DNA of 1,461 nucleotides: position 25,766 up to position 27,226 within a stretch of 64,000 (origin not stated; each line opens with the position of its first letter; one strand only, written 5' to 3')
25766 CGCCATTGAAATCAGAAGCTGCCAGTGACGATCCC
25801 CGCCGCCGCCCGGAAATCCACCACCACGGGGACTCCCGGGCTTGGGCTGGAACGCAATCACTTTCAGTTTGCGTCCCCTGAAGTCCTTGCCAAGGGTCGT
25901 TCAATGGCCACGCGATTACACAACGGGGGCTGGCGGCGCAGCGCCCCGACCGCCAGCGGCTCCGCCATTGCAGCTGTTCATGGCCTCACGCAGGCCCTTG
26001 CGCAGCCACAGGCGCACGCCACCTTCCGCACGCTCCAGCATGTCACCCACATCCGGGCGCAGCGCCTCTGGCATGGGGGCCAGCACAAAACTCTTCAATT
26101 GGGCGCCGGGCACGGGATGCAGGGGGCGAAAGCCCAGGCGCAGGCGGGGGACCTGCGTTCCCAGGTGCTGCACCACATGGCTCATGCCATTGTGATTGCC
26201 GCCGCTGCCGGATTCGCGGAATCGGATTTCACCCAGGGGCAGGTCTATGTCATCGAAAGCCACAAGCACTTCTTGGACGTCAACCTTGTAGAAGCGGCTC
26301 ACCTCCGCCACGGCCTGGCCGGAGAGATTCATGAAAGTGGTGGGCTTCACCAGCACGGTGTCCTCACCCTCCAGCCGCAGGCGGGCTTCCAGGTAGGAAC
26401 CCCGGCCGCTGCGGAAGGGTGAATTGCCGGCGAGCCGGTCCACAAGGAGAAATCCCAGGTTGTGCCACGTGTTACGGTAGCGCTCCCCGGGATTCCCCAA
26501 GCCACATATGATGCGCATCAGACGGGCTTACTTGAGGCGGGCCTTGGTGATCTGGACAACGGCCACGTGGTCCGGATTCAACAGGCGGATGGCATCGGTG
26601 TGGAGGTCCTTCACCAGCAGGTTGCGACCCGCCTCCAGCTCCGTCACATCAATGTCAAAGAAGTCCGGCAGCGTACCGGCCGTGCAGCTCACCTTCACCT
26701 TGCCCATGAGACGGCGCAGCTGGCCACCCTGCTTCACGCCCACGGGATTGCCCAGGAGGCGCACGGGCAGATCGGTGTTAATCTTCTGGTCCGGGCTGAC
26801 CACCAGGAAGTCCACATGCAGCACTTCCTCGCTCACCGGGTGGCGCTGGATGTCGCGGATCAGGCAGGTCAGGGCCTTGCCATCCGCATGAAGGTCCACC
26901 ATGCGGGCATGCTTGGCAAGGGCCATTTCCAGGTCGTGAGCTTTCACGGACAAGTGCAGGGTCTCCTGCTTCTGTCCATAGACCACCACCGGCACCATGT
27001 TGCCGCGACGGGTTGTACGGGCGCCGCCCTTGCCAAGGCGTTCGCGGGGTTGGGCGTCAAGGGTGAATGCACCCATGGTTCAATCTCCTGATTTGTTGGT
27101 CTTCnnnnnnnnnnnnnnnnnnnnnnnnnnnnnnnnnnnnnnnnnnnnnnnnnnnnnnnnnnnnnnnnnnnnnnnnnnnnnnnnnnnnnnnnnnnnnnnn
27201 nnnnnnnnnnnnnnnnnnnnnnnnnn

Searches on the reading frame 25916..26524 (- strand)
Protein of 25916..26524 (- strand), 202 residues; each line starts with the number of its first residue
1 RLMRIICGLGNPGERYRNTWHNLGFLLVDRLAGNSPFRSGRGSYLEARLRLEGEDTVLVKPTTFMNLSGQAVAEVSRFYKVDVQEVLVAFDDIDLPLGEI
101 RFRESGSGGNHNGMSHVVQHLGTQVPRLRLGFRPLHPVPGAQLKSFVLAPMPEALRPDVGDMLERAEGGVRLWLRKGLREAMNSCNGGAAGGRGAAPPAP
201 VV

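Call 80: search_protein_families(library=pfam, proteins=[window:25916-26524:-], max_evalue=0.0001)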
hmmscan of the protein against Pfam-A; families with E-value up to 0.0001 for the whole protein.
window:25916-26524:- (202 aa): 1 family
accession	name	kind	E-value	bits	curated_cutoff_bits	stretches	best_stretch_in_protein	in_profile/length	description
PF01195.25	Pept_tRNA_hydro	-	3.2e-50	170.9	27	1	5-186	1-183/183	Peptidyl-tRNA hydrolase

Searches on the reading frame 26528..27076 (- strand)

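Call 80: search_protein_families(library=pfam, proteins=[window:26528-27076:-], max_evalue=0.0001)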
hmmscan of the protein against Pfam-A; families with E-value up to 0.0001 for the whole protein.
window:26528-27076:- (182 aa): 2 families
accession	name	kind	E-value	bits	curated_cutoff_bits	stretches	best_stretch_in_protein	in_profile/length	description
PF01386.24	Ribosomal_L25p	-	2.8e-25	89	23.6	1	6-90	1-82/82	Ribosomal L25p family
PF14693.11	Ribosomal_TL5_C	-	1.5e-19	70.6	27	1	98-180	1-84/84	Ribosomal protein TL5, C-terminal domain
